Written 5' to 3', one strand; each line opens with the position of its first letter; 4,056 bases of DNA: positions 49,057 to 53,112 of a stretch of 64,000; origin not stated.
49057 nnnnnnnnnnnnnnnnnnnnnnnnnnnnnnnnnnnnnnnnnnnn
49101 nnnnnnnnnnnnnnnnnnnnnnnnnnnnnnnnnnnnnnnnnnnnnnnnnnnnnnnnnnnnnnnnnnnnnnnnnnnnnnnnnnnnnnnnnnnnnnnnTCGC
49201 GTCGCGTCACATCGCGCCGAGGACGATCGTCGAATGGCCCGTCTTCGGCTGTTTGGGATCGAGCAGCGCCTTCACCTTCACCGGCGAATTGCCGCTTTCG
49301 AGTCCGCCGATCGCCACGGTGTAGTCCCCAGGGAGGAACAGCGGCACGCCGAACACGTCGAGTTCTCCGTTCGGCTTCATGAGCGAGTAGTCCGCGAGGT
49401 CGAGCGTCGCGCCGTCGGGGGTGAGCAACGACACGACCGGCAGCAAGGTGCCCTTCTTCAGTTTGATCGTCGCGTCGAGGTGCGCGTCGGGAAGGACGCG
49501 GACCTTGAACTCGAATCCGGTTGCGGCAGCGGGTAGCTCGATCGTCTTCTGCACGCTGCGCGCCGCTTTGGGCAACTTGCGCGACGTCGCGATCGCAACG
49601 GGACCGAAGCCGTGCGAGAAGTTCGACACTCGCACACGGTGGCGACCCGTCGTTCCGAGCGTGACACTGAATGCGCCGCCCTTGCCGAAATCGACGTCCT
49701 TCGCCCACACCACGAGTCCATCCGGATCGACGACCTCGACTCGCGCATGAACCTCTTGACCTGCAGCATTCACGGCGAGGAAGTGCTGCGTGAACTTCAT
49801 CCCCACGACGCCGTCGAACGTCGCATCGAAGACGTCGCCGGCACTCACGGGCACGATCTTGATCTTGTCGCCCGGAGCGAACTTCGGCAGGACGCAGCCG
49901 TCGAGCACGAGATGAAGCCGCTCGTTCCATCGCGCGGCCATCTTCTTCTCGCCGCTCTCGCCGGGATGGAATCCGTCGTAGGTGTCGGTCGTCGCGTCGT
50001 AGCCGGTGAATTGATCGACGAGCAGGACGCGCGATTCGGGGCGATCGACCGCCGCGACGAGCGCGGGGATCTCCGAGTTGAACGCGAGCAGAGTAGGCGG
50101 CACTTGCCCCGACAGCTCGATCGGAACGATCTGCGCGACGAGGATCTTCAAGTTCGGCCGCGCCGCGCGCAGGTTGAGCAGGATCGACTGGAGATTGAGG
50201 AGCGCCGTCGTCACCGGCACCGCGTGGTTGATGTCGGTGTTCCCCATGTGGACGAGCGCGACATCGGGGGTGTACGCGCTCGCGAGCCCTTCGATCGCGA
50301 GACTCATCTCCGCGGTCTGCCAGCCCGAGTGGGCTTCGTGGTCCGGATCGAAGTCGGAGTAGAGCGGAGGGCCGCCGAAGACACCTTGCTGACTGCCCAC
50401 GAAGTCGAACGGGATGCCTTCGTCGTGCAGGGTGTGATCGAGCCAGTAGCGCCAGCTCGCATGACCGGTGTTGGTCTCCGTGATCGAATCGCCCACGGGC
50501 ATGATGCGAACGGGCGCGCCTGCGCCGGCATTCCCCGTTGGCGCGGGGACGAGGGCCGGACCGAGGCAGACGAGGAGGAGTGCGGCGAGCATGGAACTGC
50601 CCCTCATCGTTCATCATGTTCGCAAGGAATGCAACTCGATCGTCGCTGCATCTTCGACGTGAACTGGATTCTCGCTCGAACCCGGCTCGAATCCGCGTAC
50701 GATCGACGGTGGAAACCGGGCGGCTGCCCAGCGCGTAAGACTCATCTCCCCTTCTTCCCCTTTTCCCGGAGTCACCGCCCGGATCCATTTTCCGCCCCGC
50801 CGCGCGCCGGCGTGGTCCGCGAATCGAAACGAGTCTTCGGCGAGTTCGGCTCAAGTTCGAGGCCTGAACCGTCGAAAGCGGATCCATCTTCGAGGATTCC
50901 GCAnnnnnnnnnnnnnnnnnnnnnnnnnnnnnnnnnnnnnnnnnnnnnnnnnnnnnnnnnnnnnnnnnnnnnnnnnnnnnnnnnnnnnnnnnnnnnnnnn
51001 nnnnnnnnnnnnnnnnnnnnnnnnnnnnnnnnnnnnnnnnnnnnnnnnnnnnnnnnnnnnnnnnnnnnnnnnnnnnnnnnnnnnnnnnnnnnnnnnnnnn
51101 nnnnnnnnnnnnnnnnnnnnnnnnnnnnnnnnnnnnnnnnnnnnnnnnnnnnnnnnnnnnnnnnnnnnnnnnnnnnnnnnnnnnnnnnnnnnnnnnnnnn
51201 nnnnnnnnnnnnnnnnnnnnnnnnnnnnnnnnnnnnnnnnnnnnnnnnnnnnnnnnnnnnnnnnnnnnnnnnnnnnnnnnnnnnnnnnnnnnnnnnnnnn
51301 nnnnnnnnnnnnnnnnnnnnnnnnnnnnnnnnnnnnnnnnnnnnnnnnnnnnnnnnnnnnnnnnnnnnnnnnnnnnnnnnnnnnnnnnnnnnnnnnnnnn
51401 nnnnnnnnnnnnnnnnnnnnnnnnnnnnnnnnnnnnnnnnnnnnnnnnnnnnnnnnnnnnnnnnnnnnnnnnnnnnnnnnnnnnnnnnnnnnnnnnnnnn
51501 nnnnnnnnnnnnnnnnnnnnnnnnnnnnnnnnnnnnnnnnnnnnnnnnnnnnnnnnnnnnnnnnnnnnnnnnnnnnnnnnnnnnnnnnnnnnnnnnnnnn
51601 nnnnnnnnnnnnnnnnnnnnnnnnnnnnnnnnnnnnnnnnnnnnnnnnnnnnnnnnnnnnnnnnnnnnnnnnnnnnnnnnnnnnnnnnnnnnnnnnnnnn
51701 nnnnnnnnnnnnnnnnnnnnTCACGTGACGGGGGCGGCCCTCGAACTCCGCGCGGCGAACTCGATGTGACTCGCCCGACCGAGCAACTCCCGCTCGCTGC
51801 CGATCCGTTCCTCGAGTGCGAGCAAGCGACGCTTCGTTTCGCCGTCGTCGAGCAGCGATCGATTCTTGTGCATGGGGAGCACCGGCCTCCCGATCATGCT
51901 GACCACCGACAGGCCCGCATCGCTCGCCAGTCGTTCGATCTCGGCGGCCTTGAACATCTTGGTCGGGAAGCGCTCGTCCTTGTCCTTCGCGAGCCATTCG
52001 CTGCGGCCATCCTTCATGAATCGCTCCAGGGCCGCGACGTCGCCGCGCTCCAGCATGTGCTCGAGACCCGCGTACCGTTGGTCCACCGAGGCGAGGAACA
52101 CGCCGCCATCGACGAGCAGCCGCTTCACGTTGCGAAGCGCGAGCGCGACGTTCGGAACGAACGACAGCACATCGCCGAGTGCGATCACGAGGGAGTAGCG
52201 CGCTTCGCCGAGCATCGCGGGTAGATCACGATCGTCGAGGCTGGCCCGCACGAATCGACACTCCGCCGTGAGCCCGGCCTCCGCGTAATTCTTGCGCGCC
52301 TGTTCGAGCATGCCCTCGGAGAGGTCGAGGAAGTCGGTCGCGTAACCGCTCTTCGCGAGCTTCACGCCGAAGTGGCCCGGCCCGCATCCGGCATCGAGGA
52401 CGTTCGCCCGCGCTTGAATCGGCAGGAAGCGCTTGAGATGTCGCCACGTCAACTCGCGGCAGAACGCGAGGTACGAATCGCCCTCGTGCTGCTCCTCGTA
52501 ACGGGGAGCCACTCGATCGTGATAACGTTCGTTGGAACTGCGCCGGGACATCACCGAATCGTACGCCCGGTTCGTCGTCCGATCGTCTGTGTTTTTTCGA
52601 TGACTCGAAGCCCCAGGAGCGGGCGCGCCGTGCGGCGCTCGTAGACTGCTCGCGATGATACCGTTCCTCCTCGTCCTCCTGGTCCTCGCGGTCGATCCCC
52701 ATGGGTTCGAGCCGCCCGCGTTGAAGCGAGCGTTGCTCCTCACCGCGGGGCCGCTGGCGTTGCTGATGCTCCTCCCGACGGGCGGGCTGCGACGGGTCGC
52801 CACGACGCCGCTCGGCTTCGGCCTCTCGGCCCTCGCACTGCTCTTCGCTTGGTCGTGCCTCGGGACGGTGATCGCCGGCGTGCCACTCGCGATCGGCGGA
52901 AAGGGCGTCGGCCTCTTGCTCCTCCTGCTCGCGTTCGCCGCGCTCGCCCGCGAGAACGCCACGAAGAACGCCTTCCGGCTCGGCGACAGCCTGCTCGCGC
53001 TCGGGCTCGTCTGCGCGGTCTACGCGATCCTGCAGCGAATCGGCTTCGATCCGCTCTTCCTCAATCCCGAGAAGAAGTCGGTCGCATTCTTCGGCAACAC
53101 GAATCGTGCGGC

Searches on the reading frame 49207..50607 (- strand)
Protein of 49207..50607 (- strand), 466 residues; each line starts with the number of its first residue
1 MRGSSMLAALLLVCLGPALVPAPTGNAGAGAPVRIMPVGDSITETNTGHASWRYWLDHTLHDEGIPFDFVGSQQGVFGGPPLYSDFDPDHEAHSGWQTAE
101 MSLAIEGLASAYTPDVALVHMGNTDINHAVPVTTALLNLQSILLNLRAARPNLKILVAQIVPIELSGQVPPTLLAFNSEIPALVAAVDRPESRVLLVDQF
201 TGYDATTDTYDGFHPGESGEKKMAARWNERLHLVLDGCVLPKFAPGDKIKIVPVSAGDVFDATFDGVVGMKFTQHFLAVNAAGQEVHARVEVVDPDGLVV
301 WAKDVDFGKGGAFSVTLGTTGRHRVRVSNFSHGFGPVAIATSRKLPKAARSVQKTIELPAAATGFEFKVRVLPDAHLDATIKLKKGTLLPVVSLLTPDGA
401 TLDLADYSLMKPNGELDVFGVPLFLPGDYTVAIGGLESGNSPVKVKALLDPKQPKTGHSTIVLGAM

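Call 37: search_protein_families(library=pfam, proteins=[window:49207-50607:-], max_evalue=0.001)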
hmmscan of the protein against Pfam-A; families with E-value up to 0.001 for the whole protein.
window:49207-50607:- (466 aa): 2 families
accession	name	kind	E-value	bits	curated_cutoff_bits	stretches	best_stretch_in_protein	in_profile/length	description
PF13472.12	Lipase_GDSL_2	-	3.3e-12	47.7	32.9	1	38-221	2-177/178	GDSL-like Lipase/Acylhydrolase family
PF00657.28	Lipase_GDSL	-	5.6e-07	30.3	23.6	1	35-227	1-208/208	GDSL-like Lipase/Acylhydrolase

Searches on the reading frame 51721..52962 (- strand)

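Call 37: search_protein_families(library=pfam, proteins=[window:51721-52962:-], max_evalue=0.001)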
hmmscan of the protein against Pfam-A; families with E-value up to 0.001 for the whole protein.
window:51721-52962:- (413 aa): 7 families
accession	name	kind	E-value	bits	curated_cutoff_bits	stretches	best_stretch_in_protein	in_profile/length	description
PF13649.12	Methyltransf_25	-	4.2e-15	56.6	27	1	188-287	1-97/97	Methyltransferase domain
PF13489.12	Methyltransf_23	-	1.2e-13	51.6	27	1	174-355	11-163/164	Methyltransferase domain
PF08242.18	Methyltransf_12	-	1.7e-13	51.6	30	1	189-289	1-98/98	Methyltransferase domain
PF08241.18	Methyltransf_11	-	1e-11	45.7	21.2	1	189-290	1-94/95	Methyltransferase domain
PF13847.12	Methyltransf_31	-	3.1e-11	43.6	27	1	185-294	4-113/145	Methyltransferase domain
PF01209.24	Ubie_methyltran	-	2.8e-05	24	20.1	1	165-290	27-150/233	ubiE/COQ5 methyltransferase family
PF05175.20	MTS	-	0.00019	21.5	23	1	180-242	27-90/170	Methyltransferase small domain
